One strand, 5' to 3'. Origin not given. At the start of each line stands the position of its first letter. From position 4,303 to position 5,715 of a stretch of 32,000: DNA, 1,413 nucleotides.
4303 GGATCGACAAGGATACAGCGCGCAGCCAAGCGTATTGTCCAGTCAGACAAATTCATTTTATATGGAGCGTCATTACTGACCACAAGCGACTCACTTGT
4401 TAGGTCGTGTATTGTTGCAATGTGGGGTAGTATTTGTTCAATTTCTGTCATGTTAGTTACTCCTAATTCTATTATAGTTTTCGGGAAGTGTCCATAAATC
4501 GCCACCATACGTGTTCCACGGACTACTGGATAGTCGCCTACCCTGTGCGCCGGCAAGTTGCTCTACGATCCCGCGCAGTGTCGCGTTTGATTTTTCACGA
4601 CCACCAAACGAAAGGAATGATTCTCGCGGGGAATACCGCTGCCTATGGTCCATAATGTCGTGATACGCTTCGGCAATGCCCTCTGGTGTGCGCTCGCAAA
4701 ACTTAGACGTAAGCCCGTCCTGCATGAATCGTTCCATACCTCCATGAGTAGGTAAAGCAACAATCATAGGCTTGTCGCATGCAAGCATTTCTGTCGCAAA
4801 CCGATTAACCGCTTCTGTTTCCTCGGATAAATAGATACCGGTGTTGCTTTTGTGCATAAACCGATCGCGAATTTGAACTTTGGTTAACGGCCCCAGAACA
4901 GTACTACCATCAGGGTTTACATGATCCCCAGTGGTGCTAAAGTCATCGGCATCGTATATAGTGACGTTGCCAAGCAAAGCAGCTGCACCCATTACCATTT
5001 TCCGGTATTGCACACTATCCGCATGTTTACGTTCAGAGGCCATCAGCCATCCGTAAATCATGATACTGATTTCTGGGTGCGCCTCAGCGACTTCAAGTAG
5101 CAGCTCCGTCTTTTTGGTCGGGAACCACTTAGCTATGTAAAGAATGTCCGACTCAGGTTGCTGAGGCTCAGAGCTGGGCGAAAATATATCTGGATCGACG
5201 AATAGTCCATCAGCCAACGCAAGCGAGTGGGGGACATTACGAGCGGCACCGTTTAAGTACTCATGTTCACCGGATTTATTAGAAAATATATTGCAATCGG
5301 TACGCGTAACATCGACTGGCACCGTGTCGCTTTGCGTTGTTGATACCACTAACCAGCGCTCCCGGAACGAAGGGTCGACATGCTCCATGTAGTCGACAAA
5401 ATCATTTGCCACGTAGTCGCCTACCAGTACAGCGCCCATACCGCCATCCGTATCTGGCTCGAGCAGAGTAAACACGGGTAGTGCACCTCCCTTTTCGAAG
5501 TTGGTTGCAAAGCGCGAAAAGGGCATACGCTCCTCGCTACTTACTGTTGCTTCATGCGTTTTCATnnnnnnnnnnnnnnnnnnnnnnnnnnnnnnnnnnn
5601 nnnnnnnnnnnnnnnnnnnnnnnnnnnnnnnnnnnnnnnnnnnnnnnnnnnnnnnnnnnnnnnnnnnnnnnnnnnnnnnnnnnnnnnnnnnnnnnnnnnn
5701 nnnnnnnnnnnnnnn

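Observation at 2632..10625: Compact 8-gene biosynthetic-looking island with an unusual enzyme mix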

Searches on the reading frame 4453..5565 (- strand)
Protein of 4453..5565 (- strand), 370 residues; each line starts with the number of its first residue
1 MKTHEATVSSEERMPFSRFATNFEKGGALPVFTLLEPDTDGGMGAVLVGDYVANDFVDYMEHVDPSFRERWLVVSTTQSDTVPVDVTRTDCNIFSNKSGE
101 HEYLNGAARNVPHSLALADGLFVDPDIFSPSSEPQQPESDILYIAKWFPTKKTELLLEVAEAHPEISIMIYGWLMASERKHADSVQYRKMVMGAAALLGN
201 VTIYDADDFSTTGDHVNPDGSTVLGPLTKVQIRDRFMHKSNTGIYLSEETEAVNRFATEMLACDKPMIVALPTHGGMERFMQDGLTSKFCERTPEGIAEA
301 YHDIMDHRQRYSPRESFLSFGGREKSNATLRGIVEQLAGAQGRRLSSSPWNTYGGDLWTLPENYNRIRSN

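Call 4: search_protein_families(library=pfam, proteins=[window:4453-5565:-], max_evalue=0.01)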
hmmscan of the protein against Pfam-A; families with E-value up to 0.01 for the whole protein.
window:4453-5565:- (370 aa): 0 families

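Call 5: search_protein_families(library=ncbifam, proteins=[window:4453-5565:-], max_evalue=0.01)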
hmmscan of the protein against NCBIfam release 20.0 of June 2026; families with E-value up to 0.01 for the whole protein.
window:4453-5565:- (370 aa): 0 families

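Call 22: search_protein_families(library=pfam, proteins=[window:4453-5565:-], max_evalue=10)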
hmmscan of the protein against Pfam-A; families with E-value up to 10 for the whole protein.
window:4453-5565:- (370 aa): 0 families

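Call 23: search_protein_families(library=padloc, proteins=[window:4453-5565:-], max_evalue=0.1)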
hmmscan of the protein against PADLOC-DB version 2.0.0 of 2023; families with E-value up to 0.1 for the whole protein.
window:4453-5565:- (370 aa): 0 families

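Call 24: search_protein_families(library=phrogs, proteins=[window:4453-5565:-], max_evalue=0.1)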
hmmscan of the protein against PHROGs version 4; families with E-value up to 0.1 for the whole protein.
window:4453-5565:- (370 aa): 0 families

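Call 31: find_homologous_proteins(query=window:4453-5565:-, max_evalue=0.001)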
Query window:4453-5565:- (370 aa): 14 proteins with E <= 0.001 among 4047 candidates.
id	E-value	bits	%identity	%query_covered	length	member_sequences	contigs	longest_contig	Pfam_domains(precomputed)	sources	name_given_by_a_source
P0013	1.8e-234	795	93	100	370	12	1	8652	-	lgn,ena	-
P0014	2.8e-161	554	69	95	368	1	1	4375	-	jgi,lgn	jgi:glycosyltransferase involved in cell wall biosynthesis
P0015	7.8e-161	553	66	99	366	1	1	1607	-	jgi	-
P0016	2.4e-156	538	67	96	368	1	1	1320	-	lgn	-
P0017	1.0e-154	533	66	95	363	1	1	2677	-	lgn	-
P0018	1.0e-152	526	65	95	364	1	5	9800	-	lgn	-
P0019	1.5e-135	470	60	95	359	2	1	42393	-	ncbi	-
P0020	2.0e-127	443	57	95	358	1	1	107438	-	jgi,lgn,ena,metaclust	metaclust:\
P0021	2.7e-123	429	56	95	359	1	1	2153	PF00534.27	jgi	jgi:glycosyltransferase involved in cell wall biosynthesis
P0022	4.4e-95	337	45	96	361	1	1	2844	PF00534.27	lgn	-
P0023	4.1e-91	324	46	96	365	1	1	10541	PF00534.27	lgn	-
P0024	4.2e-89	317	44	99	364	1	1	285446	-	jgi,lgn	jgi:glycosyltransferase involved in cell wall biosynthesis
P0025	5.6e-72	261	41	95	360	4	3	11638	PF00534.27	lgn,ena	-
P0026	5.0e-70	254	40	98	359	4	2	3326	PF00534.27,PF13692.13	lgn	-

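Call 32: find_encoding_contigs(protein=P0024, flank=10000, max_places=2)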
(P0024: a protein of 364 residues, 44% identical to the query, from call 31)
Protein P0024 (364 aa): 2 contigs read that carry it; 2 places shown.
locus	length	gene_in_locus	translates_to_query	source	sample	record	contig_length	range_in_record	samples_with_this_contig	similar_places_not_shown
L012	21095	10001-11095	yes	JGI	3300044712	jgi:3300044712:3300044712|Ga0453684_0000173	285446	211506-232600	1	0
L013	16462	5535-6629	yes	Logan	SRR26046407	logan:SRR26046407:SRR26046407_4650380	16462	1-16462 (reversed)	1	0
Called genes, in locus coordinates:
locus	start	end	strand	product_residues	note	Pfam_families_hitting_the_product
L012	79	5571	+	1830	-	PF12728:HTH_17 (weak), PF01391:Collagen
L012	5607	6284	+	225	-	-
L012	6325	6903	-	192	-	PF04203:Sortase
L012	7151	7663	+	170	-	-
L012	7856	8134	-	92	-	-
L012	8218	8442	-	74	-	PF13560:HTH_31 (weak), PF01381:HTH_3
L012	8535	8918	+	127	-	PF00072:Response_reg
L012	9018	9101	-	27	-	-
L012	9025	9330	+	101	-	-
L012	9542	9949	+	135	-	-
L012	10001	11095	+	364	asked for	-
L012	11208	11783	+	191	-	PF00293:NUDIX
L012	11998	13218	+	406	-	PF00464:SHMT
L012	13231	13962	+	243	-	-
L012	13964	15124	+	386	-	PF00266:Aminotran_5, PF01212:Beta_elim_lyase, PF01041:DegT_DnrJ_EryC1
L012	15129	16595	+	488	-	PF01408:GFO_IDH_MocA (faint)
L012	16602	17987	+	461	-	PF01855:POR_N (weak), PF02775:TPP_enzyme_C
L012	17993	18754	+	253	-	PF23441:SDR (weak), PF00106:adh_short, PF08659:KR, PF13561:adh_short_C2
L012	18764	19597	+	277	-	-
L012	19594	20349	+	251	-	-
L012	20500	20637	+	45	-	-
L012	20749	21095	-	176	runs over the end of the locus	PF00719:Pyrophosphatase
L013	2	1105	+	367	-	?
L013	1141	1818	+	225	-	-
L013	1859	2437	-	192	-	PF04203:Sortase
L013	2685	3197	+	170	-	-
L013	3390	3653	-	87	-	-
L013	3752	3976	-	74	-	PF13560:HTH_31 (weak), PF01381:HTH_3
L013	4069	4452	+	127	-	PF00072:Response_reg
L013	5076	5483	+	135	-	-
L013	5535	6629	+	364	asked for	-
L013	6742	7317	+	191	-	PF00293:NUDIX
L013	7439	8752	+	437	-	PF00464:SHMT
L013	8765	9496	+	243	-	-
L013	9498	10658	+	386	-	PF00266:Aminotran_5, PF01212:Beta_elim_lyase, PF01041:DegT_DnrJ_EryC1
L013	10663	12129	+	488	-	PF01408:GFO_IDH_MocA (faint)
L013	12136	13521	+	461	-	PF01855:POR_N (weak), PF02775:TPP_enzyme_C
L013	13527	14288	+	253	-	PF23441:SDR (weak), PF00106:adh_short, PF08659:KR, PF13561:adh_short_C2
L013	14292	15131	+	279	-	-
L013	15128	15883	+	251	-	-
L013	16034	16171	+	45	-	-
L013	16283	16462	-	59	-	?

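Call 33: find_encoding_contigs(protein=P0025, flank=10000, max_places=2)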
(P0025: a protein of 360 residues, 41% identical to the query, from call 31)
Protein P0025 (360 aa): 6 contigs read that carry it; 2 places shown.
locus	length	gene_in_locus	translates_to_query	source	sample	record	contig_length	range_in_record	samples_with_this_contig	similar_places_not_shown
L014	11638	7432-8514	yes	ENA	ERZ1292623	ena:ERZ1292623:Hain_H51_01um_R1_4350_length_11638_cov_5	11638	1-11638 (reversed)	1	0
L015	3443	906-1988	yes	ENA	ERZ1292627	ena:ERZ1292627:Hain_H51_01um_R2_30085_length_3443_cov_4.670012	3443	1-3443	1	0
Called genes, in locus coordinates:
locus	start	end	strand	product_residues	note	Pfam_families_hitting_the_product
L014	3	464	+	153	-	?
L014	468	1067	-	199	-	-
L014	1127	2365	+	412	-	PF00464:SHMT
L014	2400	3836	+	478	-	PF01408:GFO_IDH_MocA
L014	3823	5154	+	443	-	PF02775:TPP_enzyme_C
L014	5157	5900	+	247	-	PF00106:adh_short, PF08659:KR, PF01370:Epimerase, PF13561:adh_short_C2, PF16363:GDP_Man_Dehyd (weak)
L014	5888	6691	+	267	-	PF01712:dNK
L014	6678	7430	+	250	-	-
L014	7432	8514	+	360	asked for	PF00534:Glycos_transf_1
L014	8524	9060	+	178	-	PF00293:NUDIX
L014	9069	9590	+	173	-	PF00293:NUDIX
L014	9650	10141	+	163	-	PF00293:NUDIX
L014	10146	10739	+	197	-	PF01725:Ham1p_like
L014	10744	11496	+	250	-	PF01135:PCMT (weak), PF01209:Ubie_methyltran, PF13489:Methyltransf_23 (weak), PF02390:Methyltransf_4 (faint), PF13847:Methyltransf_31, PF08241:Methyltransf_11, PF13649:Methyltransf_25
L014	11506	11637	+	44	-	?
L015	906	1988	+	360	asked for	PF00534:Glycos_transf_1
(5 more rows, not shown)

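Call 34: find_encoding_contigs(protein=P0023, flank=10000, max_places=2)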
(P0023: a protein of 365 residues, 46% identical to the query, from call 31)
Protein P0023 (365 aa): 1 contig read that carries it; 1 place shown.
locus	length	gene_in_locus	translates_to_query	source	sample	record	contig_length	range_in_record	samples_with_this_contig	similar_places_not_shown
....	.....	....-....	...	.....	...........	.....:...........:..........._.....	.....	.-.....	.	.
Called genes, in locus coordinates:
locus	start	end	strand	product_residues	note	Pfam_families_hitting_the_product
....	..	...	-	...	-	-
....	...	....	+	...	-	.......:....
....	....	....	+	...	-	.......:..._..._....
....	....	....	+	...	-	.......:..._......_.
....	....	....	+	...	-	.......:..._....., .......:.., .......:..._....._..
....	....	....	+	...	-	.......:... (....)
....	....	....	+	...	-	-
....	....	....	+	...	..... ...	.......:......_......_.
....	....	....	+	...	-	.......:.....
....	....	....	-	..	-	-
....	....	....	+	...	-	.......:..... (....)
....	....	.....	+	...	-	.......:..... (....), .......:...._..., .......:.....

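Call 39: search_protein_families(library=pfam, proteins=[L012:13964-15124:+, L014:5888-6691:+, L014:6678-7430:+, L012:18764-19597:+, L012:19594-20349:+], max_evalue=0.1)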
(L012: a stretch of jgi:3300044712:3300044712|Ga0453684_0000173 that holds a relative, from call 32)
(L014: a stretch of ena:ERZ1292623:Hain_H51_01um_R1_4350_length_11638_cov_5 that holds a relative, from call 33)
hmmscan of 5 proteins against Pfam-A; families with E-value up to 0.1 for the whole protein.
L012:13964-15124:+ (386 aa): 6 families
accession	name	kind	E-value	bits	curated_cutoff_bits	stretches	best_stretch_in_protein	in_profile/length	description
PF00266.25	Aminotran_5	-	3.2e-82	276.9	21.5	1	6-366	1-371/371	Aminotransferase class-V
PF01212.27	Beta_elim_lyase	-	1.3e-11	44.8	27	1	65-179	48-169/288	Beta-eliminating lyase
PF01041.23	DegT_DnrJ_EryC1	-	2.4e-08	34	19.8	1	87-185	59-152/360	DegT/DnrJ/EryC1/StrS aminotransferase family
PF05889.19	SepSecS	-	3.4e-05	23.2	21.1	1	70-175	82-188/389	O-phosphoseryl-tRNA(Sec) selenium transferase, SepSecS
PF00282.25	Pyridoxal_deC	-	0.00094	18.5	27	1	116-180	166-236/375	Pyridoxal-dependent decarboxylase conserved domain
PF01053.26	Cys_Met_Meta_PP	-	0.007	15.4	27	1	91-179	90-174/381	Cys/Met metabolism PLP-dependent enzyme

L014:5888-6691:+ (267 aa): 1 family
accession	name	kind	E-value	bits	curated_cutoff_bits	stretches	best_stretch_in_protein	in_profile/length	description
PF01712.25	dNK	-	7.8e-09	36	27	1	11-213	2-196/203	Deoxynucleoside kinase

L014:6678-7430:+ (250 aa): 7 families
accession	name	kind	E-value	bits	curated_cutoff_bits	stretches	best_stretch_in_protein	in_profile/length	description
PF01202.28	SKI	-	0.00025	21.6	22.1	0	13-30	2-19/159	Shikimate kinase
PF01712.25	dNK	-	0.00028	21.1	27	0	103-138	112-147/203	Deoxynucleoside kinase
PF02223.23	Thymidylate_kin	-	0.00034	20.8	27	0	8-26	1-19/185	Thymidylate kinase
PF13238.12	AAA_18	-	0.00047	21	29.4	0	8-36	3-32/128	AAA domain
PF21106.3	YtxK_like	-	0.0043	17.8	24.3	0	159-200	9-50/81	YtxK N-terminal helical domain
PF13671.12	AAA_33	-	0.072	13.8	27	0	8-30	4-26/143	AAA domain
PF10609.15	ParA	-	0.091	12.6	27.1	0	129-203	71-143/246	NUBPL iron-transfer P-loop NTPase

L012:18764-19597:+ (277 aa): 3 families
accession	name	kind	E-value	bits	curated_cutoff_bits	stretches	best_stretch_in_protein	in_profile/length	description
PF01712.25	dNK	-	0.00038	20.7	27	1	12-190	2-170/203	Deoxynucleoside kinase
PF13521.12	AAA_28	-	0.00066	20.4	27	1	13-100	4-85/164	AAA domain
PF17651.6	Raco_middle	-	0.081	13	26.8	0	27-49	128-150/163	RACo middle region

L012:19594-20349:+ (251 aa): 0 families

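Call 41: predict_structure(alignment_id=A2)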
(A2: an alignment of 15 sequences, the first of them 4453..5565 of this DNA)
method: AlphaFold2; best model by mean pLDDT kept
length: 370 residues; sequences in the alignment: 15
mean_pLDDT: 88.4   pTM: 0.86
mean pLDDT of the five models: 88.4, 88.1, 87.6, 87.4, 83.9
residues with pLDDT >= 90: 241; 70-90: 101; 50-70: 14; < 50: 14
segments of 3 or more residues with pLDDT < 50: 1-13
pLDDT, mean of each block of 10 residues (from residue 1): 32 59 86 93 95 93 93 86 92 88 95 91 94 92 93 96 98 86 95 97 91 69 82 95 86 86 96 79 89 97 96 95 95 97 95 89 82
secondary structure, 60 per line:
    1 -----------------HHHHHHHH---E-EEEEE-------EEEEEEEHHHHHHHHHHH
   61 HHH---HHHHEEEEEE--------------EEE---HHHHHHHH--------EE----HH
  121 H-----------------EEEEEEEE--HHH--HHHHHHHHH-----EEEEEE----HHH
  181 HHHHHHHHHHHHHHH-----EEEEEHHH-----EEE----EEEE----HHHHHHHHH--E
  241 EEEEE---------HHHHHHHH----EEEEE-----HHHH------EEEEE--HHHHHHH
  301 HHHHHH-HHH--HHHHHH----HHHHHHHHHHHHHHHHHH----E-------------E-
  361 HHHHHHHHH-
elements in order: H18-25 E31-35 E43-49 H50-63 H67-70 E71-76 E91-93 H97-104 E139-146 H154-162 E168-173 H178-195 E201-205 E214-216 E221-224 H229-237 E240-245 H255-262 E267-271 H277-280 E287-291 H294-306 H313-318 H323-340 H361-369

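Call 46: fold_search(model_id=the predicted structure, library=pdb)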
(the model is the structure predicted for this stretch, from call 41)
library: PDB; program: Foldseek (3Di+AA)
matches with E <= 10: 1655; with E <= 0.001: 127
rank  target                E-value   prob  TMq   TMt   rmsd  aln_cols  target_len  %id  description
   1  3c4q_A                9.7e-11  1.00  0.54  0.51   4.1       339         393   13  Structure of the retaining glycosyltransferase MshA : The first step in mycothiol biosynthesis. Organism : Corynebacte (released 2008-04-01)
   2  3c48_B                1.7e-10  1.00  0.45  0.42   7.9       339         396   13  Structure of the retaining glycosyltransferase MshA: The first step in mycothiol biosynthesis. Organism: Corynebacteri (released 2008-03-25)
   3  6kih_B                2.7e-10  1.00  0.55  0.52   5.0       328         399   13  Sucrose-phosphate synthase (tll1590) from Thermosynechococcus elongatus (released 2020-05-27)
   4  4xso_A                3.7e-10  1.00  0.54  0.55   4.4       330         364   11  Crystal structure of apo-form Alr3699/HepE from Anabaena sp. strain PCC 7120 (released 2016-01-13)
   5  6kih_A                3.9e-10  1.00  0.56  0.52   4.2       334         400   15  Sucrose-phosphate synthase (tll1590) from Thermosynechococcus elongatus (released 2020-05-27)
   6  4xsu_A                4.7e-10  1.00  0.53  0.54   4.5       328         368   12  Crystal structure of Anabaena Alr3699/HepE in complex with UDP and glucose (released 2016-01-13)
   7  3c48_A                1.3e-09  1.00  0.43  0.40   9.1       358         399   13  Structure of the retaining glycosyltransferase MshA: The first step in mycothiol biosynthesis. Organism: Corynebacteri (released 2008-03-25)
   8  3mbo_F                1.4e-09  1.00  0.54  0.54   4.7       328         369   14  Crystal Structure of the Glycosyltransferase BaBshA bound with UDP and L-malate (released 2010-09-29)
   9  4xsu_B                2.2e-09  1.00  0.54  0.55   4.1       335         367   12  Crystal structure of Anabaena Alr3699/HepE in complex with UDP and glucose (released 2016-01-13)
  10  9v0l                  2.5e-09  1.00  0.52  0.54   4.5       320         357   14  UDP-binding PsBGluT, a tetrahydrobiopterin glucosyltransferase from Pseudanabaena sp. Chao 1811 (released 2025-11-26)
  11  3mbo_A                3.3e-09  1.00  0.54  0.54   4.6       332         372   15  Crystal Structure of the Glycosyltransferase BaBshA bound with UDP and L-malate (released 2010-09-29)
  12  3c4q_B                3.5e-09  1.00  0.54  0.51   4.0       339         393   12  Structure of the retaining glycosyltransferase MshA : The first step in mycothiol biosynthesis. Organism : Corynebacte (released 2008-04-01)
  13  7ec1_A                3.8e-09  1.00  0.48  0.37   5.9       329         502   12  Crystal structure of SdgB (ligand-free form) (released 2021-03-24)
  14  5zer_A                4.2e-09  1.00  0.49  0.51   5.4       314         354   14  UDP Glucose alpha tetrahydrobiopterin glycosyltransferase from Synechococcus species PCC 7942 - BH2 complex form (released 2019-03-06)
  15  7vfl_A                4.5e-09  1.00  0.52  0.39   4.9       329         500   13  Crystal structure of SdgB (UDP, NAG, and O-glycosylated SD peptide-binding form) (released 2021-11-24)
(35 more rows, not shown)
